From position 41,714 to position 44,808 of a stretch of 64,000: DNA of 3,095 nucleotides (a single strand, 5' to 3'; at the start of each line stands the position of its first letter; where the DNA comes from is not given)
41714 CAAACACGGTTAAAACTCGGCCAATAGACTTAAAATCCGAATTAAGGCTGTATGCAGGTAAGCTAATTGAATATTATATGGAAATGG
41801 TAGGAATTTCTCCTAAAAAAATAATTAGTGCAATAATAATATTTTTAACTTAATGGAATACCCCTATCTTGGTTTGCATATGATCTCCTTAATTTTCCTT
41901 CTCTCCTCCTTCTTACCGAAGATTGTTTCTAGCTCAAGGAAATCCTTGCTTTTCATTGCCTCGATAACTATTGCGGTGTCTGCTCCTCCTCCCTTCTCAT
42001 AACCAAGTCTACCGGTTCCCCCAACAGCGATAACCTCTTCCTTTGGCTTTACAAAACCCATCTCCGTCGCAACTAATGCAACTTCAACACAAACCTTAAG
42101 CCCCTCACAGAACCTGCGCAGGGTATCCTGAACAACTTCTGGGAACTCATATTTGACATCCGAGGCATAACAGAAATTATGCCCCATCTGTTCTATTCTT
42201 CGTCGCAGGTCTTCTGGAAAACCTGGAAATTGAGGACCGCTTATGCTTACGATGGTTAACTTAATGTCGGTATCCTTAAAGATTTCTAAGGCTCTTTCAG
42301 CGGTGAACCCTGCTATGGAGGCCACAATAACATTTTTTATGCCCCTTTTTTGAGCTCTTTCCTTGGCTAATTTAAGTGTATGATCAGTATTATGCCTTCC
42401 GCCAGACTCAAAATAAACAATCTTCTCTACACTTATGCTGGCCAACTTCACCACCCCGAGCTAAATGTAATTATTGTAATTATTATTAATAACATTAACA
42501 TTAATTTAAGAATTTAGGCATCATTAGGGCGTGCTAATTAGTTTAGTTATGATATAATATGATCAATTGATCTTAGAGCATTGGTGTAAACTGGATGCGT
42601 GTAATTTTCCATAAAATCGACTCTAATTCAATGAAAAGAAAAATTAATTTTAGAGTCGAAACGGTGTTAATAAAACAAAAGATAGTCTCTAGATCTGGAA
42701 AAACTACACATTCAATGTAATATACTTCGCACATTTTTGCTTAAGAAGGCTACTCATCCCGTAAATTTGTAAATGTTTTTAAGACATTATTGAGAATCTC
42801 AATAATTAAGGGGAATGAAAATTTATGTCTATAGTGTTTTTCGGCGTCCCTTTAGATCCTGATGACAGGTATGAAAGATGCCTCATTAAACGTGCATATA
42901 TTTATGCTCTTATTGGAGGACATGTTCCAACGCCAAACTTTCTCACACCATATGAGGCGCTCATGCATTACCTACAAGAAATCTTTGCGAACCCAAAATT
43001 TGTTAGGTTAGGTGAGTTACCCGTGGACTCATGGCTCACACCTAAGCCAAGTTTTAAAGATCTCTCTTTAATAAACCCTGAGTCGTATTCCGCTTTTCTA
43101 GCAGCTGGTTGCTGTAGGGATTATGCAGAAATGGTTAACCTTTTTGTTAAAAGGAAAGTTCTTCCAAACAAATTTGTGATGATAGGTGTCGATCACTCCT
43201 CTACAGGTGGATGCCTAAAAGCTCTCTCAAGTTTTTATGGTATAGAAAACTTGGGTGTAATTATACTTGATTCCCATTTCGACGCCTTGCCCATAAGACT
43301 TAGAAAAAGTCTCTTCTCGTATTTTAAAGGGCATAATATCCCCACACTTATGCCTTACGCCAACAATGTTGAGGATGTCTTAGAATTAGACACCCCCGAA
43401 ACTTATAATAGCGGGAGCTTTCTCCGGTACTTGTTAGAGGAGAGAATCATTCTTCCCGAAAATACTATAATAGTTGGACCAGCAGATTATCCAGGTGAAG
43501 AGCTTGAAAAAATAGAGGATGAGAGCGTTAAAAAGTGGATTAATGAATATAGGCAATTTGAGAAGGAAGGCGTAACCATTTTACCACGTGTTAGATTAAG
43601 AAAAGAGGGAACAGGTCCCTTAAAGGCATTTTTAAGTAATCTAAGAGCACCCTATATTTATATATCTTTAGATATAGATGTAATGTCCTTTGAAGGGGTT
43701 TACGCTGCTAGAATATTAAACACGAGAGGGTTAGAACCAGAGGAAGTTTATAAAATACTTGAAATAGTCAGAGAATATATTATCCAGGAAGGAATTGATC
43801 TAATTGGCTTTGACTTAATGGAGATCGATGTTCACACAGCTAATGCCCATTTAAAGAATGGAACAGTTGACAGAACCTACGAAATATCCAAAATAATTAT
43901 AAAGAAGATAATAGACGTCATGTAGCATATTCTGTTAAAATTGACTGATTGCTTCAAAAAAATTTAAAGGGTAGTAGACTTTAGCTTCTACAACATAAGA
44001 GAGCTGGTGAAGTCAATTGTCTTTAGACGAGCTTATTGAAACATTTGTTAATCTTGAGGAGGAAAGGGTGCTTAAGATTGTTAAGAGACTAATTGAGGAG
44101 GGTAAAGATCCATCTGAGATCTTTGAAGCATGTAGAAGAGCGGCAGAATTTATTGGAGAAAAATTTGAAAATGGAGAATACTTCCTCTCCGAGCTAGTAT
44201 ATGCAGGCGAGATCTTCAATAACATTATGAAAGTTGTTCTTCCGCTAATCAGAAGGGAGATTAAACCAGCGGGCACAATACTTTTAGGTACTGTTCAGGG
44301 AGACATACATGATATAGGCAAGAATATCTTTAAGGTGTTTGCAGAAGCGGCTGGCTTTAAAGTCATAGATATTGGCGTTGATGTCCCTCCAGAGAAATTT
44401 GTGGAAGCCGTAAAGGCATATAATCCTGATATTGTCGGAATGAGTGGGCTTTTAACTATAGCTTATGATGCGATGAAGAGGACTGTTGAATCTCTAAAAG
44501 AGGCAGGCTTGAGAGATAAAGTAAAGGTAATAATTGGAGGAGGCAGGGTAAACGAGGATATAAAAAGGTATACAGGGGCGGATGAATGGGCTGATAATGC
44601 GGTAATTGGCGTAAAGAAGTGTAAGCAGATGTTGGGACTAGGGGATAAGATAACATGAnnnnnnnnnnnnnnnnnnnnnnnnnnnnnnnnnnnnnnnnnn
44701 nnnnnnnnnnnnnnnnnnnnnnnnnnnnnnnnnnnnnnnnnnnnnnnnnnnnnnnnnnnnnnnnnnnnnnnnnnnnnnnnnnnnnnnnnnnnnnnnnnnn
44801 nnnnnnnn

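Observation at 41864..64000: Candidate archaeal anaerobic methoxy-/polyhydroxy-aromatic degradation island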

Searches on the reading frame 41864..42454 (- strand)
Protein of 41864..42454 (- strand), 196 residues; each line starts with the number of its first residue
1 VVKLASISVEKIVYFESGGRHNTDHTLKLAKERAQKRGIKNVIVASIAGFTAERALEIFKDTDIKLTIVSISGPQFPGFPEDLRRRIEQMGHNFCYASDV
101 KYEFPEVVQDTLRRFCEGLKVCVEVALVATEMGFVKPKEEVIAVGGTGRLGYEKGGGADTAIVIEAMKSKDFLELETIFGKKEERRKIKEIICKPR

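Call 5: search_protein_families(library=pfam, proteins=[window:41864-42454:-], max_evalue=0.01)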
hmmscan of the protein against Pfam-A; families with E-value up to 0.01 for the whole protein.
window:41864-42454:- (196 aa): 1 family
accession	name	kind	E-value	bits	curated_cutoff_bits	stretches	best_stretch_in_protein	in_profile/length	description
PF02887.21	PK_C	-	2.7e-07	31.1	28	1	25-163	2-113/114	Pyruvate kinase, alpha/beta domain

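Call 9: search_protein_families(library=ncbifam, proteins=[window:41864-42454:-], max_evalue=0.001)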
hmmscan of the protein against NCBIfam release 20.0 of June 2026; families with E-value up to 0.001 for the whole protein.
window:41864-42454:- (196 aa): 0 families

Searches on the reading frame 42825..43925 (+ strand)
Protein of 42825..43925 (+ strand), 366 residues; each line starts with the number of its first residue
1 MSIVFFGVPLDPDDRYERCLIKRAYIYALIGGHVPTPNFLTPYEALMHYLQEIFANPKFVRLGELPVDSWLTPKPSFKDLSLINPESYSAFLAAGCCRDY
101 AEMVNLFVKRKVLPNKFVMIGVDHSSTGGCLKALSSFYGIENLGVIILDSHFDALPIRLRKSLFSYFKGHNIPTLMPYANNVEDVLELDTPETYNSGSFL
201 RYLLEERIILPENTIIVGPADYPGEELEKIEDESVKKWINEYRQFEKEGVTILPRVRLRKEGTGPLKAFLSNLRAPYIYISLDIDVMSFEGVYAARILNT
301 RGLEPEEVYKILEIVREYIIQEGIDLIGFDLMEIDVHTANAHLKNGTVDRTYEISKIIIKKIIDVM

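Call 5: search_protein_families(library=pfam, proteins=[window:42825-43925:+], max_evalue=0.01)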
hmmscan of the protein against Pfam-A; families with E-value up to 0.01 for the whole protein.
window:42825-43925:+ (366 aa): 1 family
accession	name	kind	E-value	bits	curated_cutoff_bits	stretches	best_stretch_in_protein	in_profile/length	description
PF00491.26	Arginase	-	5.5e-17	62.6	22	1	95-335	68-256/280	Arginase family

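Call 9: search_protein_families(library=ncbifam, proteins=[window:42825-43925:+], max_evalue=0.001)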
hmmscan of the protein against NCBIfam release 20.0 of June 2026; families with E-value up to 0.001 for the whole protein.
window:42825-43925:+ (366 aa): 4 families
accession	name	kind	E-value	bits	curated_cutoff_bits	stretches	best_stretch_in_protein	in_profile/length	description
TIGR01229.1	rocF_arginase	equivalog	8.5e-06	25.3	227.6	1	103-360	71-296/300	arginase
TIGR01230.1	agmatinase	equivalog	5.8e-05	22.8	174.3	0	93-154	71-131/275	agmatinase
TIGR01227.1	hutG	equivalog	0.00041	19.6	229.15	0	275-335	230-285/307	formimidoylglutamase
NF002564.0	PRK02190.1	subfamily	0.00079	18.7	302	0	115-154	117-154/307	agmatinase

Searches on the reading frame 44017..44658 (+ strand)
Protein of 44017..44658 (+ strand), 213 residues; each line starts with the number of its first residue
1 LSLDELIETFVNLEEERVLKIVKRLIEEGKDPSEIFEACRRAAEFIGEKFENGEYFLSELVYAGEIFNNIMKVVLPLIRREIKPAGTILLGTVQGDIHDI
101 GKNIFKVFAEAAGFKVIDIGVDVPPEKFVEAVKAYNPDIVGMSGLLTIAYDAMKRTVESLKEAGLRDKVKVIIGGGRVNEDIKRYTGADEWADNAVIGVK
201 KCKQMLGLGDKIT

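Call 5: search_protein_families(library=pfam, proteins=[window:44017-44658:+], max_evalue=0.01)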
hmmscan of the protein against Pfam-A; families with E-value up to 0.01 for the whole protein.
window:44017-44658:+ (213 aa): 3 families
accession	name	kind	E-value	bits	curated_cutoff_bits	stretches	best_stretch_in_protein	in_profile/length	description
PF02310.24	B12-binding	-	3.2e-25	88.8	32.1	1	87-195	2-116/121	B12 binding domain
PF02607.22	B12-binding_2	-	5.3e-12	46.2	23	1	3-73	2-72/74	B12 binding domain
PF04055.27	Radical_SAM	-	0.0039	17.8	29.5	0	99-181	90-157/166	Radical SAM superfamily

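Call 9: search_protein_families(library=ncbifam, proteins=[window:44017-44658:+], max_evalue=0.001)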
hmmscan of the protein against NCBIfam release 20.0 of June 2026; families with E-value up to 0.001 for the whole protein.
window:44017-44658:+ (213 aa): 14 families
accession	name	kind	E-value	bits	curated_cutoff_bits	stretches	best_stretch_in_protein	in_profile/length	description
NF047996.1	corrin_MtgC_2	exception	6.2e-43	146.7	370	1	25-205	27-209/212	glycine betaine-specific corrinoid protein MtgC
TIGR02370.1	pyl_corrinoid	subfamily_domain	7.5e-43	146.2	215.3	1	7-195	3-194/197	methyltransferase cognate corrinoid protein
NF041607.1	dimeth_corrin_MtbC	equivalog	4.6e-42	143.8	350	1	7-206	2-203/203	dimethylamine corrinoid protein MtbC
NF047995.1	corrinoid_MtgC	exception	8.4e-39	133.3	310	1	3-206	5-213/215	glycine betaine-specific corrinoid protein MtgC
TIGR02082.1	metH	equivalog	4.1e-31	107.5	1010.85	1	44-205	689-857/1182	methionine synthase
NF040669.1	MtaC2_Meth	equivalog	1.2e-29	103.5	450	1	10-200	50-240/267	methanol--corrinoid protein MtaC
NF007024.0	PRK09490.1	equivalog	1.6e-26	92.4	1497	1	42-177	702-841/1234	methionine synthase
NF040655.1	MtaC_Meth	equivalog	5.4e-26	91.2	420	1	5-185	38-218/253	methanol--corrinoid protein MtaC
NF002612.0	PRK02261.1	equivalog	3.7e-13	49.2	110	1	87-176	5-93/148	methylaspartate mutase subunit S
TIGR01501.1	MthylAspMutase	equivalog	1.2e-09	38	135.8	1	87-176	3-91/134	methylaspartate mutase subunit S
NF040743.1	ornith_mutase_E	equivalog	1.4e-09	36.5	800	1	87-191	597-708/730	D-ornithine 4,5-aminomutase subunit OraE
NF052385.1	Lys_5_6_beta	equivalog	1.5e-06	28.1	280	1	113-190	138-218/241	lysine 5,6-aminomutase subunit beta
TIGR00640.1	acid_CoA_mut_C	subfamily_domain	7.2e-06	26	57.45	1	88-183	5-99/132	methylmalonyl-CoA mutase C-terminal domain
NF052513.1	TransRegCarH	equivalog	3.4e-05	23.3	400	0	45-188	126-261/274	HTH-type transcriptional repressor CarH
